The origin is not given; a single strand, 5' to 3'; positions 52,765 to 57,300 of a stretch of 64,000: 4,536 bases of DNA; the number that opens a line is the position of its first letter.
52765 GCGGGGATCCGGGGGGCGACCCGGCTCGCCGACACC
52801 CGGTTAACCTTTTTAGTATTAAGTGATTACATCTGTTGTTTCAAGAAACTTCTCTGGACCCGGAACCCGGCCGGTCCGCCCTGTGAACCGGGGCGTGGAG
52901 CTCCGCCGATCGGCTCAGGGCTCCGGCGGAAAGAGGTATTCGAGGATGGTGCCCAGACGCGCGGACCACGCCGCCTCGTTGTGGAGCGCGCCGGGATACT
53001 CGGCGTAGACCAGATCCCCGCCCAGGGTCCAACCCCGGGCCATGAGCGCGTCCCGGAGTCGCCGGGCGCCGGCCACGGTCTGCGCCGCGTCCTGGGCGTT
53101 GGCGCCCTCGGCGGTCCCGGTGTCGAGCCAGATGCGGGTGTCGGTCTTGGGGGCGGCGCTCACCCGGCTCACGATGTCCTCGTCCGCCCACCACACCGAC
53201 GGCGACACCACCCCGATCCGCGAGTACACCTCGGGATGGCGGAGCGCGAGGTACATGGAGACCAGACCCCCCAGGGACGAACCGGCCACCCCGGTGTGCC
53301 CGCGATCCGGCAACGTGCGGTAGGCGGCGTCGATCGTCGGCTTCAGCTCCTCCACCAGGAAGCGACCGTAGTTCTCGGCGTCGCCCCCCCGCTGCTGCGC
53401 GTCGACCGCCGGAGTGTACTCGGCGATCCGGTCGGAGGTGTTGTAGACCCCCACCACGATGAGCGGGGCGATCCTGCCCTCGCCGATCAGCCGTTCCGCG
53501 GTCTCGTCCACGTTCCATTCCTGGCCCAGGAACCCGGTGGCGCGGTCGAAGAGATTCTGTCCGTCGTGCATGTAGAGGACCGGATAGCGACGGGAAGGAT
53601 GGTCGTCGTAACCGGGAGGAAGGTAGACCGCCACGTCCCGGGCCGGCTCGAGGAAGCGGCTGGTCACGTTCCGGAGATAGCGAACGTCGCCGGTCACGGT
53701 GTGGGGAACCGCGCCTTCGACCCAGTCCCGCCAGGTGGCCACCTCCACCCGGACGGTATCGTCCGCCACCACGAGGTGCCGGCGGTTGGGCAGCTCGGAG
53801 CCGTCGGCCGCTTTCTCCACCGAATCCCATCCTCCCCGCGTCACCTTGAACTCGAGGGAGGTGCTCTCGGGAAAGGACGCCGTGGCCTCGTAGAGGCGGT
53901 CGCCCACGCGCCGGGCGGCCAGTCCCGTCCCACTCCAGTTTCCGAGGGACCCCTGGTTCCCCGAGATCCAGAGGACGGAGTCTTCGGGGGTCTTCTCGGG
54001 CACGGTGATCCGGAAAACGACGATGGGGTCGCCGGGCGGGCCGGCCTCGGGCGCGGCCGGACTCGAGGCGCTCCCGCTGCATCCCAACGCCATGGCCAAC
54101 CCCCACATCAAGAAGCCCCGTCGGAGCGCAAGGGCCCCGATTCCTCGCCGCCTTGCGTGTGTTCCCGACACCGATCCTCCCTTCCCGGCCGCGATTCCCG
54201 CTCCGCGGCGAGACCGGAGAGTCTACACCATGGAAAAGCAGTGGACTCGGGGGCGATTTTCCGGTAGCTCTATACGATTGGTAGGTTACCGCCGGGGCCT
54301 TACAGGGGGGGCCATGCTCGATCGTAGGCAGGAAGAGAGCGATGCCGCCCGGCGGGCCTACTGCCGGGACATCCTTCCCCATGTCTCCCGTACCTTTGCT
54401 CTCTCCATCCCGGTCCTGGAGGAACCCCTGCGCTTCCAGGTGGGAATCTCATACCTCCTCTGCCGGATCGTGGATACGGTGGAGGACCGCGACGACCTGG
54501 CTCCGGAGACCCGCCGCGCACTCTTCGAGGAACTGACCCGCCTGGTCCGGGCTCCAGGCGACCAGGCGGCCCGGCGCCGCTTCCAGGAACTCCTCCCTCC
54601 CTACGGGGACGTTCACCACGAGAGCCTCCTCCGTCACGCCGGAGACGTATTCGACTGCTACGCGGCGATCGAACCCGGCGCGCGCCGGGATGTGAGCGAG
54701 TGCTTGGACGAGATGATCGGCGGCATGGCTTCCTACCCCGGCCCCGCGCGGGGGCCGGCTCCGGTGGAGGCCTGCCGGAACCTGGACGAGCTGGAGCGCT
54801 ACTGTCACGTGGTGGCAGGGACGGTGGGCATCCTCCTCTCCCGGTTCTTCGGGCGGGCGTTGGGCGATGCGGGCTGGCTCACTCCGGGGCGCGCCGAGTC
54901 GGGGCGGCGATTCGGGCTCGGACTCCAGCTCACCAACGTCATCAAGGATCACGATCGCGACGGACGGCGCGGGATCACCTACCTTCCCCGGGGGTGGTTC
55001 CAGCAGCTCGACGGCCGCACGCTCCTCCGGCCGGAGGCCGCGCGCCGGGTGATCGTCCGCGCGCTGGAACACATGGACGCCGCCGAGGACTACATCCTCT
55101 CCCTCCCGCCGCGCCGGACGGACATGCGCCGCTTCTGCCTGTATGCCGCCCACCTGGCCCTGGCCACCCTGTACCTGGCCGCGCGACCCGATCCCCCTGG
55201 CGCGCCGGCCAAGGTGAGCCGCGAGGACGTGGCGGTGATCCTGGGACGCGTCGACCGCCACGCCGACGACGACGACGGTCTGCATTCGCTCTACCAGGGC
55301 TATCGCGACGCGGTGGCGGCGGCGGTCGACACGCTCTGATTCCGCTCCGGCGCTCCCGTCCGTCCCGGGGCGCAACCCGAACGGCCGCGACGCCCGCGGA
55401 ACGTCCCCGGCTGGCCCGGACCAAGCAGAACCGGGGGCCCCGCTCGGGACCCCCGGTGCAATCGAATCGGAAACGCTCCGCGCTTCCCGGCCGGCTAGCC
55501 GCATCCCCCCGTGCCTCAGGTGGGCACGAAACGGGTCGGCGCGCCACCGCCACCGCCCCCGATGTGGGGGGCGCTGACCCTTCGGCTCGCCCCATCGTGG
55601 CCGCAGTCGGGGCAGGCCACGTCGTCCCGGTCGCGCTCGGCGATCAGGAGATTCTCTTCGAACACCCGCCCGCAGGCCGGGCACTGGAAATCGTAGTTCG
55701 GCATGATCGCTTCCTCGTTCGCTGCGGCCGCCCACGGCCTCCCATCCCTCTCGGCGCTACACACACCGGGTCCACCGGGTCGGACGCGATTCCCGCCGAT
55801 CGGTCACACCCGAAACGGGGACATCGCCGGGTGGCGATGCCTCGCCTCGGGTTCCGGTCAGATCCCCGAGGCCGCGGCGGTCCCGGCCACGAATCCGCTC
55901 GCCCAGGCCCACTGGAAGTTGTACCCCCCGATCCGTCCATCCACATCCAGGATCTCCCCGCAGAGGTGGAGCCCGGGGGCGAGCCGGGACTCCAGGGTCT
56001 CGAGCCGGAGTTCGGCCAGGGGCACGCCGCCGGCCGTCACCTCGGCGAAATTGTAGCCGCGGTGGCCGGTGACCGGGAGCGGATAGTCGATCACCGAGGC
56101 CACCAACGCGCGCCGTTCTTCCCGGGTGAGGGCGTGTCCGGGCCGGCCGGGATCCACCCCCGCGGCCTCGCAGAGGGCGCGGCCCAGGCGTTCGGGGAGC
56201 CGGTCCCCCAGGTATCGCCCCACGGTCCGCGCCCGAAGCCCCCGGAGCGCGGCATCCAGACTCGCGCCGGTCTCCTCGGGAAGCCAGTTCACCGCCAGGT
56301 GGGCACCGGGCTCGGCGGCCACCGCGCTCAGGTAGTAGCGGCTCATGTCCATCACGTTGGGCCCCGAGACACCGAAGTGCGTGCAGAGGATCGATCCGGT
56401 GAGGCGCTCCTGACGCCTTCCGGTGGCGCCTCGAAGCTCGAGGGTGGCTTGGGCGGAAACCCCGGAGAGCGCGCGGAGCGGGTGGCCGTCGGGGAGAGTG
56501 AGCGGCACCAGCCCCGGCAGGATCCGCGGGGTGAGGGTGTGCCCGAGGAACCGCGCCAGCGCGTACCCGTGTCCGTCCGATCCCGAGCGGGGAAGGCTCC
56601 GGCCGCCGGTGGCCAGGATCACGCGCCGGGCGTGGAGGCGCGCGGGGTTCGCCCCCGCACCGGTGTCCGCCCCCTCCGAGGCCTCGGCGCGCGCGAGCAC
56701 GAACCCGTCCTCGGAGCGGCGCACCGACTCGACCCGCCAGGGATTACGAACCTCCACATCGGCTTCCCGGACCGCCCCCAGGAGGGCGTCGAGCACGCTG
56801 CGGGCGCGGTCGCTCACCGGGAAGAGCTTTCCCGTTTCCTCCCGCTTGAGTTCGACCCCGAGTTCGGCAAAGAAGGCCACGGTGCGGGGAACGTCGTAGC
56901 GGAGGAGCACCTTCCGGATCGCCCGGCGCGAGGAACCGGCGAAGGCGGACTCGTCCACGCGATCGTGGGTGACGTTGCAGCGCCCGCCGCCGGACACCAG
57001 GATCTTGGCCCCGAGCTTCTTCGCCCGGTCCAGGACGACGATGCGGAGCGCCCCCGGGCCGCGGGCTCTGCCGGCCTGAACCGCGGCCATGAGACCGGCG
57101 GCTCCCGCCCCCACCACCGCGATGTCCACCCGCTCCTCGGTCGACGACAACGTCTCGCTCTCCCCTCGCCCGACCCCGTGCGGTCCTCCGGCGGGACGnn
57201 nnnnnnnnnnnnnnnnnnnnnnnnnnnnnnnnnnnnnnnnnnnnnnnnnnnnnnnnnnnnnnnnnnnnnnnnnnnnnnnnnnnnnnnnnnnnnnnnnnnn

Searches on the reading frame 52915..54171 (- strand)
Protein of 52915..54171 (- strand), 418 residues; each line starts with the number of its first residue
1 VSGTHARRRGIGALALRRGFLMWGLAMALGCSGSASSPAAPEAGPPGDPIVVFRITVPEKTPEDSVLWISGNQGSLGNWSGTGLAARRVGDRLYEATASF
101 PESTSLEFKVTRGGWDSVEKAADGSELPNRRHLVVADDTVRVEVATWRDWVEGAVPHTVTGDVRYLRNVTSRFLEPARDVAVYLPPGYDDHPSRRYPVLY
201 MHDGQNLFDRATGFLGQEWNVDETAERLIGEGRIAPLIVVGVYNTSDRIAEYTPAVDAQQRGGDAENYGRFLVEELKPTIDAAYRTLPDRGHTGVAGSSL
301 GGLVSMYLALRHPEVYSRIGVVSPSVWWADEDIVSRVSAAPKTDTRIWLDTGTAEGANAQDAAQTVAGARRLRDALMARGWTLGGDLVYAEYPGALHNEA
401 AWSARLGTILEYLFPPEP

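Call 8: search_protein_families(library=pfam, proteins=[window:52915-54171:-], max_evalue=0.001)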
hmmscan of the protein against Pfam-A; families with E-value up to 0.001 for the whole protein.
window:52915-54171:- (418 aa): 2 families
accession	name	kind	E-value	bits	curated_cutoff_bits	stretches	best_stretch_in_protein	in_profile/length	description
PF00756.26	Esterase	-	3.3e-41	142.1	22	1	175-410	5-248/251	Putative esterase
PF00686.25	CBM_20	-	0.00017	21.7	23.3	1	51-112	4-68/97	Starch binding domain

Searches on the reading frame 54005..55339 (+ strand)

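Call 41: search_protein_families(library=ncbifam, proteins=[window:54005-55339:+], max_evalue=0.001)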
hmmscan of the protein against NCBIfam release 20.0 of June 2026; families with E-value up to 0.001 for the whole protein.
window:54005-55339:+ (444 aa): 6 families
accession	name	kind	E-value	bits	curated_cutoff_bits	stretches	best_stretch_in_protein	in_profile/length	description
TIGR01559.1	squal_synth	equivalog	1.2e-22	80.6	286.75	1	118-392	4-270/337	squalene synthase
TIGR03465.1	HpnD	equivalog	3.9e-14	52.3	278.6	1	255-336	102-176/267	presqualene diphosphate synthase HpnD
NF045686.1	PhytoSynCyanob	equivalog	1e-09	37.9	550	1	260-330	133-209/310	15-cis-phytoene synthase CrtB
NF042419.1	Phyto_syn_CrtB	equivalog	4.7e-09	36.2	480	1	258-366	123-226/306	15-cis-phytoene synthase CrtB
NF045921.1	PhytnSynCrtBRhod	equivalog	3.3e-07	30.1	500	1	257-354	114-206/307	15-cis-phytoene synthase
TIGR03464.1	HpnC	equivalog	3.3e-07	30.1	250.45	0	255-334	103-175/267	squalene synthase HpnC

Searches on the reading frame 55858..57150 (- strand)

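Call 8: search_protein_families(library=pfam, proteins=[window:55858-57150:-], max_evalue=0.001)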
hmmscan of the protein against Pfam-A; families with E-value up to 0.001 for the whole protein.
window:55858-57150:- (430 aa): 6 families
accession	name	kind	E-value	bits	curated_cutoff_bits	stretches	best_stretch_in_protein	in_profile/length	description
PF03486.20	HI0933_like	-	1.5e-70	237.8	50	1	9-424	2-243/244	HI0933-like protein Rossmann domain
PF22780.1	HI0933_like_1st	-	1.3e-23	84.1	27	1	212-371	2-165/165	HI0933-like protein barrel and H2TH domain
PF00890.30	FAD_binding_2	-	1.4e-09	38.1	20.4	1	9-186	1-206/414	FAD binding domain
PF12831.13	FAD_oxidored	-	4.1e-05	23.5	27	1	9-153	1-119/416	FAD dependent oxidoreductase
PF01266.30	DAO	-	9.9e-05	22.4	27.9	0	9-49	1-38/353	FAD dependent oxidoreductase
PF01946.23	Thi4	-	0.00035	20.3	26.2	0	8-50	18-57/235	Thi4 family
